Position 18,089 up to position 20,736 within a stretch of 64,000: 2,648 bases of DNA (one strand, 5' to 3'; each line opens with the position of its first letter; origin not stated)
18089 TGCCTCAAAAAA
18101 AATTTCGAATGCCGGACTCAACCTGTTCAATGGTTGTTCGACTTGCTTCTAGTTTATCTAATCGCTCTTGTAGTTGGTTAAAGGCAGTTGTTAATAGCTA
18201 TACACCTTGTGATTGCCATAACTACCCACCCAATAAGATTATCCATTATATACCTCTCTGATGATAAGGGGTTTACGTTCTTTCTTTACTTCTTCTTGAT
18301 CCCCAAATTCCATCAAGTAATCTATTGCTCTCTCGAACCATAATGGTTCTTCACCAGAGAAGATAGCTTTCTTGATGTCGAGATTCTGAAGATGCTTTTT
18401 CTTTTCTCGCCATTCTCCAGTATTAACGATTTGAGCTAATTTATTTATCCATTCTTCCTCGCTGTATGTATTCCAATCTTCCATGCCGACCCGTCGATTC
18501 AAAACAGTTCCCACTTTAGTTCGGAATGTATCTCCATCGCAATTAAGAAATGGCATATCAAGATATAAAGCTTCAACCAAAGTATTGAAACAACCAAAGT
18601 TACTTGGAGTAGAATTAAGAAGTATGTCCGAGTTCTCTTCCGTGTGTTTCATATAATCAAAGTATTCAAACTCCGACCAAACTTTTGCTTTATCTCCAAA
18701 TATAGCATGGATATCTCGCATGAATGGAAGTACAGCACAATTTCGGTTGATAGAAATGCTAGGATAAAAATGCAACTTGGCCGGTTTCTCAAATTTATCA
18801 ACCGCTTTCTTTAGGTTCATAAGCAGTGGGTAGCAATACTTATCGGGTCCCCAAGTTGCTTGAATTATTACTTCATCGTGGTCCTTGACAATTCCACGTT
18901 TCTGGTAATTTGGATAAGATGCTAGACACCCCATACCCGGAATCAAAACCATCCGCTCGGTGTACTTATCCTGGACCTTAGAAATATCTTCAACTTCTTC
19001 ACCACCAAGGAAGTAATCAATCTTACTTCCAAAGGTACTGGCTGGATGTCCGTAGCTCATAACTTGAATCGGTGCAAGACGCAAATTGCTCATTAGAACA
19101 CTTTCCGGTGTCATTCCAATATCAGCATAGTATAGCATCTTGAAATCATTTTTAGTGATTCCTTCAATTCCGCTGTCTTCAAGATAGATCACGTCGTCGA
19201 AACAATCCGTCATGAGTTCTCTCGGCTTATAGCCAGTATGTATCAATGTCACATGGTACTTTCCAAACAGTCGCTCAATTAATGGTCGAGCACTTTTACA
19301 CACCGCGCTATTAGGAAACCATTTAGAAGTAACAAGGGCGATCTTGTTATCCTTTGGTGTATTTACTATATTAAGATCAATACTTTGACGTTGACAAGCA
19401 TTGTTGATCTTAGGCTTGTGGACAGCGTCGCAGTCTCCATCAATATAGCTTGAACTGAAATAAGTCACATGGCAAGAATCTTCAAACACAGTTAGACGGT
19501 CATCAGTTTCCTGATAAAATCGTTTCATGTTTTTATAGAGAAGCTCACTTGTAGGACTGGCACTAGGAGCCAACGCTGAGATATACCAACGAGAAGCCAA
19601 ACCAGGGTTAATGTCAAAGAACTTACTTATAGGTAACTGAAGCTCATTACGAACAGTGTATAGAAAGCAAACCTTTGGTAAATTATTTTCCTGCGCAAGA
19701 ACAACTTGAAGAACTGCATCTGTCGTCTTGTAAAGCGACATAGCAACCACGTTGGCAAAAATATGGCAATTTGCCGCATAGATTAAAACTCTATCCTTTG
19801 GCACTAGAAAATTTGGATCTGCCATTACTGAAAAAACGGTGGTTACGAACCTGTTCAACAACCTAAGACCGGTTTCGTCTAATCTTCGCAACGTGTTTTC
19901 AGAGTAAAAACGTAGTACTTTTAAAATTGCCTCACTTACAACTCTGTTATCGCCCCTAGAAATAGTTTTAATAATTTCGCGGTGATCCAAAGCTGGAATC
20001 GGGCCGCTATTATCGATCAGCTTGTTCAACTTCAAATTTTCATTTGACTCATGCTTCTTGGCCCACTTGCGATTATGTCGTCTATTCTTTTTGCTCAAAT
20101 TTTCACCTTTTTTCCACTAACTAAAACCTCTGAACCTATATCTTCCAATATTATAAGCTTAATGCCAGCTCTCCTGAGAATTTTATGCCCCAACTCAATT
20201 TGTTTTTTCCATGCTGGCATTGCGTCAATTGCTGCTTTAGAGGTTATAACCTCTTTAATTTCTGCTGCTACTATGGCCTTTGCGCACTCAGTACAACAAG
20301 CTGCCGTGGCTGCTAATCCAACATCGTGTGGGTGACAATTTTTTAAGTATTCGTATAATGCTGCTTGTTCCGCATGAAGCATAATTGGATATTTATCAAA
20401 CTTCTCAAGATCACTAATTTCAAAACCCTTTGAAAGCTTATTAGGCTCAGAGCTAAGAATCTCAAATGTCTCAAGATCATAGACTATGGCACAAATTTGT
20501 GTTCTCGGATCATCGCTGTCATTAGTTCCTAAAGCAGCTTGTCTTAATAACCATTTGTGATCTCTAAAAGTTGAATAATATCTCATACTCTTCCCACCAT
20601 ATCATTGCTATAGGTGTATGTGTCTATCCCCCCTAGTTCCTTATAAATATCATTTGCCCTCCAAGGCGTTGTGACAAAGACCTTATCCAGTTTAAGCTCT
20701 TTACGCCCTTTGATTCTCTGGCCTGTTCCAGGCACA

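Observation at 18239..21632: Phage-encoded GT41 (OGT-like) glycosyltransferase next to a sugar C-methyltransferase-like enzyme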

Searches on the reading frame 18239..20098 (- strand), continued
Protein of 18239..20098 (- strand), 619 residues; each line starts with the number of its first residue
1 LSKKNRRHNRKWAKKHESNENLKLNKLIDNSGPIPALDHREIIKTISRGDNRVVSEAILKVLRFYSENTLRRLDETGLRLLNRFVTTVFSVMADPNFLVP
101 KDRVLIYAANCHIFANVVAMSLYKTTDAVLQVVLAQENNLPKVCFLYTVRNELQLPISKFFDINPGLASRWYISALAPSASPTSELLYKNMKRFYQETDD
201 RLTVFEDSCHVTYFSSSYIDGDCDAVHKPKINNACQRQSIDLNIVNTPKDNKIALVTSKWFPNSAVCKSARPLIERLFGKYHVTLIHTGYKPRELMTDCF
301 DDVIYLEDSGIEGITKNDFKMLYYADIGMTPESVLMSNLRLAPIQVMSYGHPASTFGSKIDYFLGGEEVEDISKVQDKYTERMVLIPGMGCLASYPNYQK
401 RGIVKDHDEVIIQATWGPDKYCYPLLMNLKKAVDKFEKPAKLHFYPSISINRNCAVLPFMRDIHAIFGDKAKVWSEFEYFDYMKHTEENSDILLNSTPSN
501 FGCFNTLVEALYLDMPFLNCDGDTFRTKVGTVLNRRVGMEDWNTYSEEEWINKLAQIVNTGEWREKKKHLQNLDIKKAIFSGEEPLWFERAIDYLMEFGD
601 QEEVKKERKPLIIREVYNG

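Call 85: fold_search(model_id=the predicted structure, library=viral)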
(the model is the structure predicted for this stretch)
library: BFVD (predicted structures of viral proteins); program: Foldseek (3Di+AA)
matches with E <= 10: 471; with E <= 0.001: 45
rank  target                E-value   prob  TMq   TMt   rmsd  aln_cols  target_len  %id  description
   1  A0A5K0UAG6            1.3e-06  1.00  0.35  0.28   7.1       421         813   11  Glycosyltransferase [Yasminevirus sp. GU-2018]
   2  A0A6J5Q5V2            1.9e-06  1.00  0.30  0.44  11.3       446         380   14  Glycosyl transferases group 1 [uncultured Caudovirales phage]
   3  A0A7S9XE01            4.7e-06  1.00  0.30  0.21  12.4       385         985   10  Glycosyl transferase family 1 domain-containing protein [Virus NIOZ-UU157]
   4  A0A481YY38            5.5e-06  1.00  0.31  0.27  12.0       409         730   11  Glycosyl transferase [Marseillevirus LCMAC202]
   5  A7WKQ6                5.8e-06  1.00  0.34  0.58   6.1       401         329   12  Putative glycosyltransferase [Betalipothrixvirus pezzuloense]
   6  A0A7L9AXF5            6.1e-06  1.00  0.36  0.43   7.0       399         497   10  Uncharacterized protein [Pyramimonas orientalis virus 01B]
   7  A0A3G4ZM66            9.3e-06  1.00  0.30  0.19  12.5       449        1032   10  Glycosyltransferase [Terrestrivirus sp.]
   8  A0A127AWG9            9.8e-06  1.00  0.32  0.48   7.5       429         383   11  Glycosyl transferase [Bacillus phage SP-15]
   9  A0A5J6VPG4            1.1e-05  1.00  0.27  0.25  11.9       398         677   10  Glycosyltransferase group 1 [Megaviridae environmental sample]
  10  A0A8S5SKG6            1.2e-05  1.00  0.34  0.40   8.1       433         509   11  Glycosyl transferase family 1 domain-containing protein [Myoviridae sp. ctQVY25]
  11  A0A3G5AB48            1.4e-05  1.00  0.27  0.19   9.2       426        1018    9  Putative WcaK-like polysaccharide pyruvyl transferase [Hyperionvirus sp.]
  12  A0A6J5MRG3            1.7e-05  1.00  0.33  0.53   7.0       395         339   14  Glycosyl transferases group 1 [uncultured Caudovirales phage]
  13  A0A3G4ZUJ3            3.6e-05  1.00  0.33  0.31  18.3       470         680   10  Glycosyltransferase [Edafosvirus sp.]
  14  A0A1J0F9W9            4.3e-05  1.00  0.37  0.52  10.1       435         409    8  (no name in the UniProt tables at hand)
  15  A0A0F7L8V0            5.0e-05  1.00  0.32  0.47   7.6       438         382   11  Glycosyl transferase [uncultured marine virus]
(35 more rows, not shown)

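Call 98: search_protein_families(library=pfam, proteins=[L020:8155-10011:+, L020:9998-11638:+, L020:6072-6677:+, L006:8992-9930:+, L008:8493-9896:-], max_evalue=0.01)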
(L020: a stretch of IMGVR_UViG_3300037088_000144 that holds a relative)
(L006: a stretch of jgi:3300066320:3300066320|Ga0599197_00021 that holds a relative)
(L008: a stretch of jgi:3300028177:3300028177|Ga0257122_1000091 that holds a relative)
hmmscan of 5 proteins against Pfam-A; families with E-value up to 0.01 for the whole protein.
L020:8155-10011:+ (618 aa): 1 family
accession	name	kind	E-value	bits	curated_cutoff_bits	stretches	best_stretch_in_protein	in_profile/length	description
PF13844.12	Glyco_transf_41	-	1.1e-14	54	25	1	417-583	370-534/543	Glycosyl transferase family 41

L020:9998-11638:+ (546 aa): 2 families
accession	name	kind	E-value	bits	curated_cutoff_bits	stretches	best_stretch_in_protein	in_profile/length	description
PF13844.12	Glyco_transf_41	-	1.2e-13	50.7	25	1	420-527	426-534/543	Glycosyl transferase family 41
PF18071.7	HMW1C_N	-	0.00051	20.4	27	1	30-92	60-123/146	HMW1C N-terminal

L020:6072-6677:+ (201 aa): 0 families

L006:8992-9930:+ (312 aa): 2 families
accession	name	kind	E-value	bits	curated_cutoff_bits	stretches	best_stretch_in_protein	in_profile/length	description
PF13186.11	SPASM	-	1.5e-08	35.3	21.5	1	246-310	1-67/67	Iron-sulfur cluster-binding domain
PF04055.27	Radical_SAM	-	3e-08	34.5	29.5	1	39-171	3-136/166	Radical SAM superfamily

L008:8493-9896:- (467 aa): 2 families
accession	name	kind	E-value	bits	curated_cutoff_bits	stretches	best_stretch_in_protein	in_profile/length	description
PF04055.27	Radical_SAM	-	1e-13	52.2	29.5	1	204-370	4-165/166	Radical SAM superfamily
PF02310.24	B12-binding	-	0.0079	16.5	32.1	0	82-129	50-98/121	B12 binding domain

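Call 99: search_protein_representatives(alignment_id=A2)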
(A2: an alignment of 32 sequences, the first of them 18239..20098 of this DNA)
Query: 32 sequences, 609 profile positions. Proteins with E-value up to 0.001 (for the whole library): 33716; up to 1e-10: 23600; up to 1e-30: 3509. The best 150 are listed.
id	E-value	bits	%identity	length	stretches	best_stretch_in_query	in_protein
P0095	0.0e+00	1355.7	-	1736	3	48-599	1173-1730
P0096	0.0e+00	1301.0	-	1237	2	18-607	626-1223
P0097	0.0e+00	1116.6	-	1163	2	42-606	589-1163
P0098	5.4e-232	788.1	-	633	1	8-606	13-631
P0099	1.9e-220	750.0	-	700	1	22-606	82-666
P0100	8.6e-215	731.3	-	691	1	19-606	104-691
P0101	5.5e-214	728.7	-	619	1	1-606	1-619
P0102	2.3e-213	726.6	-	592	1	21-605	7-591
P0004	3.1e-213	726.2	-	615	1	1-606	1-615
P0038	3.1e-211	719.6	-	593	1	24-606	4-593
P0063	8.8e-209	711.5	-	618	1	1-606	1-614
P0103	5.3e-208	708.9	-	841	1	17-606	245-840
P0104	7.4e-202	688.6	-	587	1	23-605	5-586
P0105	8.1e-202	688.5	-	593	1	24-606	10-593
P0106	2.7e-201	686.7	-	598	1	23-605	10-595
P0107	4.6e-201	686.0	-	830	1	17-606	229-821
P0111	5.0e-197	672.6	-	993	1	18-606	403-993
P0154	3.9e-177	607.0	-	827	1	20-606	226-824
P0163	5.5e-173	593.2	-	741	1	18-606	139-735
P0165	4.4e-172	590.3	-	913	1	28-606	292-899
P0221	2.4e-147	508.6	-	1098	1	19-607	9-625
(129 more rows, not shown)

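Call 100: search_protein_families(library=pfam, proteins=[P0103, P0107, P0111, P0154, P0165, P0221, P0163, P0099, P0100], max_evalue=0.001)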
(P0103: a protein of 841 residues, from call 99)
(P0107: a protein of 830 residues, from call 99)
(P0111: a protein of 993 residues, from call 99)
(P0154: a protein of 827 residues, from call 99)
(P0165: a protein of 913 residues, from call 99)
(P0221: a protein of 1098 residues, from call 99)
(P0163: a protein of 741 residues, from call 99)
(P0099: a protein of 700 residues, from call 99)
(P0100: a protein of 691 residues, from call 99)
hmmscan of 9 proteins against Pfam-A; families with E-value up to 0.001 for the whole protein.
P0103 (841 aa): 5 families
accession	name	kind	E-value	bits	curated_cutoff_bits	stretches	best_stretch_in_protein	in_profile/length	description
PF13844.12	Glyco_transf_41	-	1.2e-17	63.9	25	1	714-810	442-538/543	Glycosyl transferase family 41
PF13489.12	Methyltransf_23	-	3.1e-13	50.2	27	1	26-161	13-137/164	Methyltransferase domain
PF13649.12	Methyltransf_25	-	4e-06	27.9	27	1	38-117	1-87/97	Methyltransferase domain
PF08242.18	Methyltransf_12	-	7.1e-06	27.1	30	1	39-111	1-82/98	Methyltransferase domain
PF08241.18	Methyltransf_11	-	0.00029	21.8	21.2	1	39-110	1-76/95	Methyltransferase domain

P0107 (830 aa): 3 families
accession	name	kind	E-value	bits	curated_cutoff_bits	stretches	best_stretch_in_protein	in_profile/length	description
PF13844.12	Glyco_transf_41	-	6e-14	51.6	25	1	698-791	445-538/543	Glycosyl transferase family 41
PF13489.12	Methyltransf_23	-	9.4e-05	22.6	27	1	29-141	21-132/164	Methyltransferase domain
PF13649.12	Methyltransf_25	-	0.00027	22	27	0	34-118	1-92/97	Methyltransferase domain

P0111 (993 aa): 5 families
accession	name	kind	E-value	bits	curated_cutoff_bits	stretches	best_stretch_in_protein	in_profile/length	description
PF13692.12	Glyco_trans_1_4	-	1.1e-09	39.2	27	1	189-301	15-121/142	Glycosyl transferases group 1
PF13844.12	Glyco_transf_41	-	6.5e-09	35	25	1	880-960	455-535/543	Glycosyl transferase family 41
PF00534.26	Glycos_transf_1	-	1.2e-07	31.8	26.4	1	189-299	28-131/172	Glycosyl transferases group 1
PF13439.12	Glyco_transf_4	-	0.00014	22.4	28.5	0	24-159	2-168/170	Glycosyltransferase Family 4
PF18071.7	HMW1C_N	-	0.00069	20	27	0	451-513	55-117/146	HMW1C N-terminal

P0154 (827 aa): 2 families
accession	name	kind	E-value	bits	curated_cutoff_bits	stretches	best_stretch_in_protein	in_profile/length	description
PF17784.7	Sulfotransfer_4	-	7.9e-17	62.3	22.8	1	47-182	80-214/215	Sulfotransferase domain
PF13844.12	Glyco_transf_41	-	0.00025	19.9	25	0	712-793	456-537/543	Glycosyl transferase family 41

P0165 (913 aa): 2 families
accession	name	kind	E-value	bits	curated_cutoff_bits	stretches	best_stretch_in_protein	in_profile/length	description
PF02485.27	Branch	-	1.1e-26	94.3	23.4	1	3-213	1-234/250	Core-2/I-Branching enzyme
PF13844.12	Glyco_transf_41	-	9.9e-08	31.1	25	1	779-865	449-535/543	Glycosyl transferase family 41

P0221 (1098 aa): 6 families
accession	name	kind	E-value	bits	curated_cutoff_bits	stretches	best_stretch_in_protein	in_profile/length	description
PF13692.12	Glyco_trans_1_4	-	1.9e-17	64.3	27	1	834-978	13-142/142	Glycosyl transferases group 1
PF00534.26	Glycos_transf_1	-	2.2e-15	57.1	26.4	1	897-991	83-171/172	Glycosyl transferases group 1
PF13844.12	Glyco_transf_41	-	2.1e-14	53.1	25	1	501-593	445-537/543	Glycosyl transferase family 41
PF13439.12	Glyco_transf_4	-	1.1e-06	29.2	28.5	1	682-753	3-76/170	Glycosyltransferase Family 4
PF20706.3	GT4-conflict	-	7.7e-06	25.6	26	0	898-1003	273-382/385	Family 4 Glycosyltransferase in conflict systems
PF13524.12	Glyco_trans_1_2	-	3.3e-05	24.3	25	0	897-1006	37-142/144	Glycosyl transferase-like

P0163 (741 aa): 1 family
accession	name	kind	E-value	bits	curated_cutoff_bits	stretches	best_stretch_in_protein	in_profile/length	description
PF13844.12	Glyco_transf_41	-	1.7e-05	23.7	25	0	637-703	469-535/543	Glycosyl transferase family 41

P0099 (700 aa): 1 family
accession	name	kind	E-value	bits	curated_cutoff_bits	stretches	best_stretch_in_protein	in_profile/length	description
PF13844.12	Glyco_transf_41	-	2.6e-11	42.9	25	1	535-635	437-537/543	Glycosyl transferase family 41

P0100 (691 aa): 1 family
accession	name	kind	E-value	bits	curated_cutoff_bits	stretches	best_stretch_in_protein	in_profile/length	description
PF13844.12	Glyco_transf_41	-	2e-15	56.5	25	1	552-658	428-535/543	Glycosyl transferase family 41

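Call 105: search_protein_families(library=pfam, proteins=[L085:2980-3729:-, L085:3766-4611:-, L085:6388-7290:-, L085:8021-9526:+, L085:9554-10834:+, L085:10937-11929:+, L082:1416-3233:+, L082:4561-6633:+, L082:8554-9747:-, L082:12499-13575:+], max_evalue=0.001)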
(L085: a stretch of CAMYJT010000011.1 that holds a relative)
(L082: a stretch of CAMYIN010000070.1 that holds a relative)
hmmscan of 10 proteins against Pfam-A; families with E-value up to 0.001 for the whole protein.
L085:2980-3729:- (249 aa): 0 families

L085:3766-4611:- (281 aa): 0 families

L085:6388-7290:- (300 aa): 1 family
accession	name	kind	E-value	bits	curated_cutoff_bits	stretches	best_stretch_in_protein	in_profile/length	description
PF00990.26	GGDEF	-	1.3e-38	132.7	23.8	1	131-285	3-161/161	Diguanylate cyclase, GGDEF domain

L085:8021-9526:+ (501 aa): 1 family
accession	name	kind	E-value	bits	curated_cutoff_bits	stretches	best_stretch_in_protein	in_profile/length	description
PF00171.27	Aldedh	-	2.8e-181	603.5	23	1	21-486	1-461/461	Aldehyde dehydrogenase family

L085:9554-10834:+ (426 aa): 1 family
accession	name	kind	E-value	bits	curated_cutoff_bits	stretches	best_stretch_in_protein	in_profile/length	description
PF20903.3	SPL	-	9.6e-14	51.4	27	1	209-345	149-287/338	Spore photoproduct lyase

L085:10937-11929:+ (330 aa): 1 family
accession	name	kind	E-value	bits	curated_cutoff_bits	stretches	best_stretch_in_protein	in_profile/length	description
PF00698.26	Acyl_transf_1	-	1.2e-32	114.1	32.7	1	13-237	1-224/319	Acyl transferase domain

L082:1416-3233:+ (605 aa): 7 families
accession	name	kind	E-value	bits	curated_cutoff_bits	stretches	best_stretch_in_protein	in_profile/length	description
PF08459.17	UvrC_RNaseH_dom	-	1.4e-54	184.7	22.3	1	379-535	1-159/159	UvrC RNAse H endonuclease domain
PF22920.2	UvrC_RNaseH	-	5.3e-24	84.8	24.3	1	250-363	1-115/116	UvrC Ribonuclease H-like domain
PF14520.12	HHH_5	-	2.1e-11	44.5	27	1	550-598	3-52/57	Helix-hairpin-helix domain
PF01541.30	GIY-YIG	-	1.8e-10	41.4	22.6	1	17-92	2-78/78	GIY-YIG catalytic domain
PF02151.25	UVR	-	1.2e-09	38.1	21.5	1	209-237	7-35/36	UvrB/uvrC motif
PF12826.13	HHH_2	-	1.3e-08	35.3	27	1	554-603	8-57/64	Helix-hairpin-helix motif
PF00633.29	HHH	-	2.2e-08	34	24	1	572-599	2-29/30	Helix-hairpin-helix motif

L082:4561-6633:+ (690 aa): 0 families

L082:8554-9747:- (397 aa): 0 families

L082:12499-13575:+ (358 aa): 0 families

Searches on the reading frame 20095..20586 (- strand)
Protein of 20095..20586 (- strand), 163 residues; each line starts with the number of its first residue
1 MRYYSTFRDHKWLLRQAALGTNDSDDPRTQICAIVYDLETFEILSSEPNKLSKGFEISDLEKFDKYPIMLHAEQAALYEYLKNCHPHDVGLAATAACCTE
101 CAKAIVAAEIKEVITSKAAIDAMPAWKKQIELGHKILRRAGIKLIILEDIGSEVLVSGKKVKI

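Call 3: search_protein_families(library=pfam, proteins=[window:20095-20586:-], max_evalue=0.1)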
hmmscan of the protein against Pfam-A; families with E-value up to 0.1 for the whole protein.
window:20095-20586:- (163 aa): 2 families
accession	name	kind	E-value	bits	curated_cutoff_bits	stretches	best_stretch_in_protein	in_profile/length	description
PF00383.29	dCMP_cyt_deam_1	-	2.3e-08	34.3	25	1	10-115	4-100/102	Cytidine and deoxycytidylate deaminase zinc-binding region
PF14437.12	MafB19-deam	-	0.0012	19.1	27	1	70-118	51-102/142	MafB19-like deaminase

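Call 4: search_protein_families(library=phrogs, proteins=[window:20095-20586:-], max_evalue=0.01)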
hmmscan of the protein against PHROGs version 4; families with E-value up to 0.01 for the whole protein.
window:20095-20586:- (163 aa): 2 families
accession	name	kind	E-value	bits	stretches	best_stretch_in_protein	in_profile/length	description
phrog_174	-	DNA, RNA and nucleotide metabolism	4.7e-11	43.9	1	64-149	173-249/384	dCMP deaminase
phrog_9198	-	unknown function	0.00098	18.9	1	52-114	368-432/531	-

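Call 13: search_solved_structures(query=window:20095-20586:-, max_evalue=0.1, show_alignments=1)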
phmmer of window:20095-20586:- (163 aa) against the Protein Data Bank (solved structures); distinct sequences matched with E-value up to 0.1: 3.
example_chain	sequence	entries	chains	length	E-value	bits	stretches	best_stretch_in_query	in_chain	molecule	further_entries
7fh4_A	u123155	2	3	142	2.9e-09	40.1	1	24-144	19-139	CMP/dCMP-type deaminase domain-containing protein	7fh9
4p9c_A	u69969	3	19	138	0.0002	24.5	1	16-114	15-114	Deoxycytidylate deaminase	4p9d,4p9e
2w4l_A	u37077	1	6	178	0.0015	21.6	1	14-115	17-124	DEOXYCYTIDYLATE DEAMINASE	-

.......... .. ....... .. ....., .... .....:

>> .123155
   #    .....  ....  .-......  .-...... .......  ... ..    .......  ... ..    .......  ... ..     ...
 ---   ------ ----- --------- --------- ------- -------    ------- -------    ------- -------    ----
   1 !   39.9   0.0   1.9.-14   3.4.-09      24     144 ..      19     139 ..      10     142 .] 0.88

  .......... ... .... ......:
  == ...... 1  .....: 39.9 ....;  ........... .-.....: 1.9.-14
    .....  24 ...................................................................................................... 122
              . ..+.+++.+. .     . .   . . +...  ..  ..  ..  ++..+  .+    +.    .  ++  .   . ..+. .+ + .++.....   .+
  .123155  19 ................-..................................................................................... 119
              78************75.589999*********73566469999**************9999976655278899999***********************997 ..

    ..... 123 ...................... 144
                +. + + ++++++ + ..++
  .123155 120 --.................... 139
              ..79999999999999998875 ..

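Call 26: search_protein_families(library=ncbifam, proteins=[window:20095-20586:-], max_evalue=0.01)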
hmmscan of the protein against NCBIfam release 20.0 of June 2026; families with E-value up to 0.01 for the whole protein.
window:20095-20586:- (163 aa): 1 family
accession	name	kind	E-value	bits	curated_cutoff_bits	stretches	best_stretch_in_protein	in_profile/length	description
NF041025.1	antiphage_deaminase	equivalog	2.6e-06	26.6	400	1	53-114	320-384/437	anti-phage dCTP deaminase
